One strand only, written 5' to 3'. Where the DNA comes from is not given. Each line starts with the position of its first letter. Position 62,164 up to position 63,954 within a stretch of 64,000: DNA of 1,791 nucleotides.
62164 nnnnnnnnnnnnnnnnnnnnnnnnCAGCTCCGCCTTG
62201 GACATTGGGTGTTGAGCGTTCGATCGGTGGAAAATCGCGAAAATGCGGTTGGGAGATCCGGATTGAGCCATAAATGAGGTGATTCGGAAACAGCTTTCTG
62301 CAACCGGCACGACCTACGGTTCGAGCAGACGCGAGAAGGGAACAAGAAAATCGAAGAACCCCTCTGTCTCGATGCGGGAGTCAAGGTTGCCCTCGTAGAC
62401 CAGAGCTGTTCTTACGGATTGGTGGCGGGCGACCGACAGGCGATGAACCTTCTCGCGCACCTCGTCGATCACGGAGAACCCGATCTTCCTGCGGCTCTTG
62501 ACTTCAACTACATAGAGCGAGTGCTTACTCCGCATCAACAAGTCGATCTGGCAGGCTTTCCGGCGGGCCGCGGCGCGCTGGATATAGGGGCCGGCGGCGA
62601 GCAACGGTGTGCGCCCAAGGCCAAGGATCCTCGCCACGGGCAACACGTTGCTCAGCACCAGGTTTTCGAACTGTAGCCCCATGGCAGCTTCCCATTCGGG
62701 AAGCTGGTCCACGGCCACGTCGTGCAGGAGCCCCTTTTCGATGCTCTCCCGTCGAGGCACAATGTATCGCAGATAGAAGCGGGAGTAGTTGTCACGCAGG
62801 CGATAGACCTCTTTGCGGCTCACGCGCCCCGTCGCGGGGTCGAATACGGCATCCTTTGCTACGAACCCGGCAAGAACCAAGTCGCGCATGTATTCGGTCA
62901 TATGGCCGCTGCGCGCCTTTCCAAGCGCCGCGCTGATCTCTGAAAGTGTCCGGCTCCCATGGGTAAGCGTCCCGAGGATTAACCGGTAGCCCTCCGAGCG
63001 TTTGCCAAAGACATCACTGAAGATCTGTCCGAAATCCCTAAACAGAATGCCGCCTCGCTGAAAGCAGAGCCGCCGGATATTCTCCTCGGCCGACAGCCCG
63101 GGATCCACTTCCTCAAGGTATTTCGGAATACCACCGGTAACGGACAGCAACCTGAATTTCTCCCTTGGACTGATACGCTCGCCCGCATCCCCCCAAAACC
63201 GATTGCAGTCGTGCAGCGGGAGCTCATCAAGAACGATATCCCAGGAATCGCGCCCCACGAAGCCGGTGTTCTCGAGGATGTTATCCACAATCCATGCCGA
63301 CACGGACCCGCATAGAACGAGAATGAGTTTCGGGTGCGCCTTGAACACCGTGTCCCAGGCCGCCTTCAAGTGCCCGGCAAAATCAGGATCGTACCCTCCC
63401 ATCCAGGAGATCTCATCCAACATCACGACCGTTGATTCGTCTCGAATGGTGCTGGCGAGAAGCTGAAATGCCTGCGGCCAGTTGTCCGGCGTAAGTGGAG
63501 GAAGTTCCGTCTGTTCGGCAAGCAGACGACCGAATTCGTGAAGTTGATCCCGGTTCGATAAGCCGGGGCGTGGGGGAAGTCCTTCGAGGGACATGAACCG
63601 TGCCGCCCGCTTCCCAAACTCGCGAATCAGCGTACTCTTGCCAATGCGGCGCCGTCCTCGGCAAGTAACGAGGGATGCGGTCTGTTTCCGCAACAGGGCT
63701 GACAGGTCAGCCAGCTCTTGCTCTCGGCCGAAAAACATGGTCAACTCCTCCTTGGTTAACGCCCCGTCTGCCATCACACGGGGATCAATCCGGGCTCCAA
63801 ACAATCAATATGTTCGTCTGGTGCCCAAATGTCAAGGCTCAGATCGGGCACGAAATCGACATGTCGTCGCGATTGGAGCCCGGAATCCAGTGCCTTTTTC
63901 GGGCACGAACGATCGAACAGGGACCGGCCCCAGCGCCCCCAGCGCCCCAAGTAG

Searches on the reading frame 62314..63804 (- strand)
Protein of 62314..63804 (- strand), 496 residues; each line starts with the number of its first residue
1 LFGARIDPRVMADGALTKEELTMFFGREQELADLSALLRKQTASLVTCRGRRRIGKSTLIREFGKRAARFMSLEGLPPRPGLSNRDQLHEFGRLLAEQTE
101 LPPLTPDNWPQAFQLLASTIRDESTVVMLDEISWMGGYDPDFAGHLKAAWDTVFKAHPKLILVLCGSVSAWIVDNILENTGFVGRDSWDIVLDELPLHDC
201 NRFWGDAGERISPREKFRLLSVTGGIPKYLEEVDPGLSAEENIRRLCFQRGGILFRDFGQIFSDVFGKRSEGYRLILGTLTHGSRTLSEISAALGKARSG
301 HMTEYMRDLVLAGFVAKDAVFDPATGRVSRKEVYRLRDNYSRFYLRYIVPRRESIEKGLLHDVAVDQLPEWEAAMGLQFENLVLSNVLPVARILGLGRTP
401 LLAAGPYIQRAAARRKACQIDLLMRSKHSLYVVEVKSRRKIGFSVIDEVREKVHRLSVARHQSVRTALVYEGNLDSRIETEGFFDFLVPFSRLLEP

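Call 60: search_protein_families(library=pfam, proteins=[window:62314-63804:-], max_evalue=0.00001)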
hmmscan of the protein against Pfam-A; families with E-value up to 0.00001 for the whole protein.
window:62314-63804:- (496 aa): 1 family
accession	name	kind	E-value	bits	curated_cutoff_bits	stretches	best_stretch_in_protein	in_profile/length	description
PF01637.24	ATPase_2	-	1.1e-09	38.9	33.2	0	24-66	1-43/225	ATPase domain predominantly from Archaea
